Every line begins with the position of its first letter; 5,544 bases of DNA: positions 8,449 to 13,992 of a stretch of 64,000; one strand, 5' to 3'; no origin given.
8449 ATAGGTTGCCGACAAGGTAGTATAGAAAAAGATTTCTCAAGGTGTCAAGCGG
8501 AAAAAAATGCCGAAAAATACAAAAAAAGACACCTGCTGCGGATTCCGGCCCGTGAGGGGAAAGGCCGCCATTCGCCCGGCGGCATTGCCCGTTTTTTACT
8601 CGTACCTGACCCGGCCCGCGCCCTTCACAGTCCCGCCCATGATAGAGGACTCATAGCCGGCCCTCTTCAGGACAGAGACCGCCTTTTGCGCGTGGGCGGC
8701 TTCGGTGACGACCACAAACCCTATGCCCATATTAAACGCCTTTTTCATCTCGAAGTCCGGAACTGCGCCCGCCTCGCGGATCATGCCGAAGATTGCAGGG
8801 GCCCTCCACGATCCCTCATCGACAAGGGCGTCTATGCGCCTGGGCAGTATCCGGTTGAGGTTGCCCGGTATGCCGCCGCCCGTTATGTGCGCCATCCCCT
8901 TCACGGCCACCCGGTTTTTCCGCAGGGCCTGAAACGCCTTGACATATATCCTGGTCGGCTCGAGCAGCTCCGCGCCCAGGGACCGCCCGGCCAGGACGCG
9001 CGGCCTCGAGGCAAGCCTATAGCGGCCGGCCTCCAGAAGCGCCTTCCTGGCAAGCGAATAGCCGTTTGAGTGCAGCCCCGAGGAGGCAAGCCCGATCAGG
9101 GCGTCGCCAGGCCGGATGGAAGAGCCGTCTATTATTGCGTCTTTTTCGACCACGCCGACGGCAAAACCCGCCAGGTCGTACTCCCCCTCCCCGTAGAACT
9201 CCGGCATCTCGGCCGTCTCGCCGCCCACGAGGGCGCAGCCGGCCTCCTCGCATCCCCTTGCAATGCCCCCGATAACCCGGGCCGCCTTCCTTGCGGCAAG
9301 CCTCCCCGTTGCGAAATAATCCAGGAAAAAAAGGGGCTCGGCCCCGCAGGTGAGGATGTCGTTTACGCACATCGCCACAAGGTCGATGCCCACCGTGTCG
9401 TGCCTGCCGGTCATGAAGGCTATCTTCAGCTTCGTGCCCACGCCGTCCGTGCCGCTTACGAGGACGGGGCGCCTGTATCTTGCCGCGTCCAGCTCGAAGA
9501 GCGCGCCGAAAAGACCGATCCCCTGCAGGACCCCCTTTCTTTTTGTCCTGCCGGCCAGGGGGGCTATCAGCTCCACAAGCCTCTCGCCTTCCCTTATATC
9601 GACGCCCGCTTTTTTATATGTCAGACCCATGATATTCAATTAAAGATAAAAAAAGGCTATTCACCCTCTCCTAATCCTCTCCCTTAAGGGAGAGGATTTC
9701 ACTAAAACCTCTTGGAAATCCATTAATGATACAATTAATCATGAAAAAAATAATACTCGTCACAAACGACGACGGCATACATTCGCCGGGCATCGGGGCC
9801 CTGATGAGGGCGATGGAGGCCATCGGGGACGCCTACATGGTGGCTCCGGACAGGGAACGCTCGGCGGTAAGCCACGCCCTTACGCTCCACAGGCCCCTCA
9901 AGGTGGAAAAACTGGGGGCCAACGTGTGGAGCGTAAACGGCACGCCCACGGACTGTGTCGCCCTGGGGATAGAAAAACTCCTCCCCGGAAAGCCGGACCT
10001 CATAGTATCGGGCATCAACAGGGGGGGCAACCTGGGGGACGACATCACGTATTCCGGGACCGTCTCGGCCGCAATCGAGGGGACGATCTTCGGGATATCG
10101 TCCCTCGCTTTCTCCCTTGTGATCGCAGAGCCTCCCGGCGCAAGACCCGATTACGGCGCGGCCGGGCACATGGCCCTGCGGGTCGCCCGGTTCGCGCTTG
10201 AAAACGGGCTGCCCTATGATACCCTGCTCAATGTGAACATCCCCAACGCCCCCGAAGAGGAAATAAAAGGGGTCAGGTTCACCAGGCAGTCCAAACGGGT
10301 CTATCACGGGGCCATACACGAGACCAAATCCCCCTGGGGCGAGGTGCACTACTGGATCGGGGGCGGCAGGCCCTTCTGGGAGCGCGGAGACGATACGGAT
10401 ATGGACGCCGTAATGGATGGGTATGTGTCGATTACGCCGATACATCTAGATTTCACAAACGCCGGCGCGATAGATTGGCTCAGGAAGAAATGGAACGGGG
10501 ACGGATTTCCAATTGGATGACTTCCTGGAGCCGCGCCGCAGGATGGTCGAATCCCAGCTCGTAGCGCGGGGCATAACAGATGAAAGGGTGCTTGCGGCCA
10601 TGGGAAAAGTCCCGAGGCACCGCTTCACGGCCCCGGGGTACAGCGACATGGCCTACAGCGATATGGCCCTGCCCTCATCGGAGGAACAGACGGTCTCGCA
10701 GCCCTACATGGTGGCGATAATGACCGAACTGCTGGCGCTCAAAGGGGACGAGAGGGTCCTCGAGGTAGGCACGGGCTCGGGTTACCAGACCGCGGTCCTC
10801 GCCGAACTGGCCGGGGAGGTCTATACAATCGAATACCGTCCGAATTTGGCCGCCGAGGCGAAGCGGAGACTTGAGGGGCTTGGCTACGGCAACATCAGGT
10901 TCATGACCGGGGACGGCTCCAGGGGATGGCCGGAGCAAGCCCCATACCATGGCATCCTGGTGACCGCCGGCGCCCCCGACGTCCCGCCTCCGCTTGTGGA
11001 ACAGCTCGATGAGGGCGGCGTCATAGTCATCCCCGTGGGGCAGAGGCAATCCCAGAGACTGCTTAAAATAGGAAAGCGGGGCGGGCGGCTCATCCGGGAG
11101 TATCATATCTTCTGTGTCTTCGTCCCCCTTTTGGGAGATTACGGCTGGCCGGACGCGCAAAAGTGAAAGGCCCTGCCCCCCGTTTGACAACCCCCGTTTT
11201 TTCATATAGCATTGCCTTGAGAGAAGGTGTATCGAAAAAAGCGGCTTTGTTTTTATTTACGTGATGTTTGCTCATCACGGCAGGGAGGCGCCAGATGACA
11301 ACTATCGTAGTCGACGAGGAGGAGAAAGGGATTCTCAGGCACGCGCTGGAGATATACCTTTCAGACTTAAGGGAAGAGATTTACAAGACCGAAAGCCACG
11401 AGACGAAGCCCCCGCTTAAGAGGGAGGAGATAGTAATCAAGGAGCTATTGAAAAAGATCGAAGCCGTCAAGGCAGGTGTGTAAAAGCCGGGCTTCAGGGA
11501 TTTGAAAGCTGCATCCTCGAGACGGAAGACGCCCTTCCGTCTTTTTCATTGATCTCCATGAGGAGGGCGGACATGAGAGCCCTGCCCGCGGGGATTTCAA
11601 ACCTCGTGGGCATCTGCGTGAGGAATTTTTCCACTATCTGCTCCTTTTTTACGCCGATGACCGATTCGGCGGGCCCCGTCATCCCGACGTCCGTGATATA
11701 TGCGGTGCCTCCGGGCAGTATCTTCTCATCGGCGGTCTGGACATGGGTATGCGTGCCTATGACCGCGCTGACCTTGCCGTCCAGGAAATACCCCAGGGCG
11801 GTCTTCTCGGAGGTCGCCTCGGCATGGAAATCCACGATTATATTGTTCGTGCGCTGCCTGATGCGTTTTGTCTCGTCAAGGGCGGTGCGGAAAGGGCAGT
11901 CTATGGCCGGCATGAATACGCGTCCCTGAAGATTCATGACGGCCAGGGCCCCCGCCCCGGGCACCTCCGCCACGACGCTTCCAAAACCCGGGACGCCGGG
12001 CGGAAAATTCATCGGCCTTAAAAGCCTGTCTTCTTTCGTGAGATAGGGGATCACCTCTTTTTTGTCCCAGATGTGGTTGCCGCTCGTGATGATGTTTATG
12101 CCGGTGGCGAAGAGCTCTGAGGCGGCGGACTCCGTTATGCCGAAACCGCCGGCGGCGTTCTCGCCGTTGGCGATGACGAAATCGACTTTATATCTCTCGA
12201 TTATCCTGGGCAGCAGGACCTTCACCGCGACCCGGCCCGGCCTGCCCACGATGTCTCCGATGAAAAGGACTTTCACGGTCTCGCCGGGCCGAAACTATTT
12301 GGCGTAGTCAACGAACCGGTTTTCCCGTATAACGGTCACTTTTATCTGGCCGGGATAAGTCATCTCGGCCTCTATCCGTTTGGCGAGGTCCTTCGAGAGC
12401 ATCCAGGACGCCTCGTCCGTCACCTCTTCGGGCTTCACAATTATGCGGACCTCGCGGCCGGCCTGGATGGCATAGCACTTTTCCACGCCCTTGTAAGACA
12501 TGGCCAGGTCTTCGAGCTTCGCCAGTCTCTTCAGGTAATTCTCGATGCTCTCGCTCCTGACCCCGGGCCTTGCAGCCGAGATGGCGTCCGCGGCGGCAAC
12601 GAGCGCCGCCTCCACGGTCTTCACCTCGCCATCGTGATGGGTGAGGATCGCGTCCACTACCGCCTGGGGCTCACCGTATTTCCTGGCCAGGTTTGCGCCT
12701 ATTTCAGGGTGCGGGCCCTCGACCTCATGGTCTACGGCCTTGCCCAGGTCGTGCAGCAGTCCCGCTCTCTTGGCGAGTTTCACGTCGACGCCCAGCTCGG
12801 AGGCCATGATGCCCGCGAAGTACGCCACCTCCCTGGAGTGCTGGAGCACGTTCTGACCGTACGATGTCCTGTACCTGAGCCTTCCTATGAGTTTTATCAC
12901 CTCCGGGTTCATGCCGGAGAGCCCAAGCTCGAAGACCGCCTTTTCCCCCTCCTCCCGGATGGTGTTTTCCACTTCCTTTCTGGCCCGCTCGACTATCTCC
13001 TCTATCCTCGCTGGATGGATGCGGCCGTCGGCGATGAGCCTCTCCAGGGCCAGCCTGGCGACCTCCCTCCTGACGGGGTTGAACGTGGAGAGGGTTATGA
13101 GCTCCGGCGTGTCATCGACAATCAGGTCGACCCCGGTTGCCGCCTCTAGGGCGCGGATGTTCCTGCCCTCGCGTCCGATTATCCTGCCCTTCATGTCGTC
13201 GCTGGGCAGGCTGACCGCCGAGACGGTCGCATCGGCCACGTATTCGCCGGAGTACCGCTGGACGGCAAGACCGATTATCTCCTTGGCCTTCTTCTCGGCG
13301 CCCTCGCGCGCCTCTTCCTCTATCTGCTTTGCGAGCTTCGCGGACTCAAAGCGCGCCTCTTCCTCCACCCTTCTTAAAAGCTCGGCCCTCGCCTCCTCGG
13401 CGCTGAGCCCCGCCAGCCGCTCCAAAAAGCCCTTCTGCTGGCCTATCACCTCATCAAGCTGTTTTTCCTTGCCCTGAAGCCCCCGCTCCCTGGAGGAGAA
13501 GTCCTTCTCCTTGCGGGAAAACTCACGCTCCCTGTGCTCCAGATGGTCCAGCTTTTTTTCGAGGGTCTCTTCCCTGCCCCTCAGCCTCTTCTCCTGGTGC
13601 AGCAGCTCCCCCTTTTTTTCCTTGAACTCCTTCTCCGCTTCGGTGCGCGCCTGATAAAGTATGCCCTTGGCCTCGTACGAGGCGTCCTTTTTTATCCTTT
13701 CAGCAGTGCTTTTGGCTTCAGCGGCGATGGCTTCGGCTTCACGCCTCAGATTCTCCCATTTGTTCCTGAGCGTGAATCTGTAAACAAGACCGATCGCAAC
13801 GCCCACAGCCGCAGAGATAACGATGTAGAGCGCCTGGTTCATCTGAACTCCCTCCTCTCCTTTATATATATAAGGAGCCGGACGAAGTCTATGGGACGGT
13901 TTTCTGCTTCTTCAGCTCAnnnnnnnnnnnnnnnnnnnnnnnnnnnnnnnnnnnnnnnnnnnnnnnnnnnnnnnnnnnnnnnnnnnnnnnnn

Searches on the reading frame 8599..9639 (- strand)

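Call 11: search_protein_families(library=pfam, proteins=[window:8599-9639:-], max_evalue=0.001)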
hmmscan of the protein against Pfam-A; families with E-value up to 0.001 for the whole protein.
window:8599-9639:- (347 aa): 2 families
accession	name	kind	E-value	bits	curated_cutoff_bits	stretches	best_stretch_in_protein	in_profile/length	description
PF02769.27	AIRS_C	-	2.3e-28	99.8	23.1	1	176-341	1-149/156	AIR synthase related protein, C-terminal domain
PF00586.29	AIRS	-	9.4e-25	87.7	24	1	59-164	14-112/112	AIR synthase related protein, N-terminal domain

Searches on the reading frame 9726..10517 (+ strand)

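Call 11: search_protein_families(library=pfam, proteins=[window:9726-10517:+], max_evalue=0.001)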
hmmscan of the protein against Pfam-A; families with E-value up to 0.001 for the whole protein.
window:9726-10517:+ (264 aa): 1 family
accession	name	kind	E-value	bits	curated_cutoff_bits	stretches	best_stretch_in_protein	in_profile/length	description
PF01975.23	SurE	-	2.7e-63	213.6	22.1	1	10-194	1-188/189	Survival protein SurE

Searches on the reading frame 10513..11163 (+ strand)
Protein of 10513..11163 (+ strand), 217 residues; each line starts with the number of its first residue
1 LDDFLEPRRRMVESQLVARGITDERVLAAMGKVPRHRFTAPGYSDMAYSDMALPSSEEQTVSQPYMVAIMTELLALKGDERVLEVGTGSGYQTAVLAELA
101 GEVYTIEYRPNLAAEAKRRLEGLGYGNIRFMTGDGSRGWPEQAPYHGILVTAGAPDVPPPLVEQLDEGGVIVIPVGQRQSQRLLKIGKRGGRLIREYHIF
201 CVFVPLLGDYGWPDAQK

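Call 11: search_protein_families(library=pfam, proteins=[window:10513-11163:+], max_evalue=0.001)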
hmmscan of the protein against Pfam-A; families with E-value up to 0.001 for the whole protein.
window:10513-11163:+ (217 aa): 6 families
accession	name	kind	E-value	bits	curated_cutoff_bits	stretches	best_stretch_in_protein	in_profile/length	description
PF01135.25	PCMT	-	6.7e-61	206.1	20.3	1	15-208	9-207/210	Protein-L-isoaspartate(D-aspartate) O-methyltransferase (PCMT)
PF13649.12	Methyltransf_25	-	2.1e-07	32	27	1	82-150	1-70/97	Methyltransferase domain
PF00398.26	RrnaAD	-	8.9e-07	28.7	24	1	74-135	26-85/263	Ribosomal RNA adenine dimethylase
PF13847.12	Methyltransf_31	-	1.6e-06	28.3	27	1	77-134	2-62/145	Methyltransferase domain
PF08241.18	Methyltransf_11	-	2.9e-05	25.1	21.2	1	83-136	1-52/95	Methyltransferase domain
PF13679.12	Methyltransf_32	-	0.00066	20.1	27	1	69-134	16-88/143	Methyltransferase domain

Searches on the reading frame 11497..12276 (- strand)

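Call 11: search_protein_families(library=pfam, proteins=[window:11497-12276:-], max_evalue=0.001)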
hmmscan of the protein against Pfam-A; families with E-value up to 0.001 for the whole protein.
window:11497-12276:- (260 aa): 2 families
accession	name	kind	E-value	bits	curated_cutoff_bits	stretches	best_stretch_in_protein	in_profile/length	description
PF13277.11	YmdB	-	2.3e-109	364.9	27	1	4-254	1-252/253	YmdB-like protein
PF00149.33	Metallophos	-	5.3e-11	43.8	21.5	1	1-179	1-190/191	Calcineurin-like phosphoesterase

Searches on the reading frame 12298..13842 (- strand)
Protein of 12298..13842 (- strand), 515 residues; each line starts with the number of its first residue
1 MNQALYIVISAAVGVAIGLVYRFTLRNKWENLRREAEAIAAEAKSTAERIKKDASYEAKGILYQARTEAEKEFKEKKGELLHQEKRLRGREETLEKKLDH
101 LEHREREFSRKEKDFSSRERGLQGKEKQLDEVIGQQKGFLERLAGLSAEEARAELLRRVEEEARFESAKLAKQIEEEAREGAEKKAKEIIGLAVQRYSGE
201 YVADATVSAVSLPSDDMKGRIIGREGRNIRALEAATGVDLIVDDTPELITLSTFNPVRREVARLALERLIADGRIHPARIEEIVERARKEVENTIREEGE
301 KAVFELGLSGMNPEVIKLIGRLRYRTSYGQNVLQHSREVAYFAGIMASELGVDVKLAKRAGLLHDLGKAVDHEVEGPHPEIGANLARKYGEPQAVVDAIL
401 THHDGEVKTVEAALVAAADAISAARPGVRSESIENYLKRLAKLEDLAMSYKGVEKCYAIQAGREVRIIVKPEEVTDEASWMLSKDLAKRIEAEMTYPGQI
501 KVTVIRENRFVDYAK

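Call 22: search_protein_families(library=pfam, proteins=[window:12298-13842:-], max_evalue=0.00001)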
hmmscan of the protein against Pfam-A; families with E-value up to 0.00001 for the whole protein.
window:12298-13842:- (515 aa): 4 families
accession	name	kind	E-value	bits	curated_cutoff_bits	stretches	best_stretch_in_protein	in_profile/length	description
PF12072.13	RNase_Y_N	-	3.5e-50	170.7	32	1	5-201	4-201/201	RNase Y N-terminal region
PF01966.28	HD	-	1.2e-19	71.1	22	1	332-423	1-115/116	HD domain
PF00013.35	KH_1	-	1.1e-06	28.7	21.5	1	212-262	6-60/66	KH domain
PF08668.18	HDOD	-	2e-06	27.9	22.9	0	331-370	94-134/196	HDOD domain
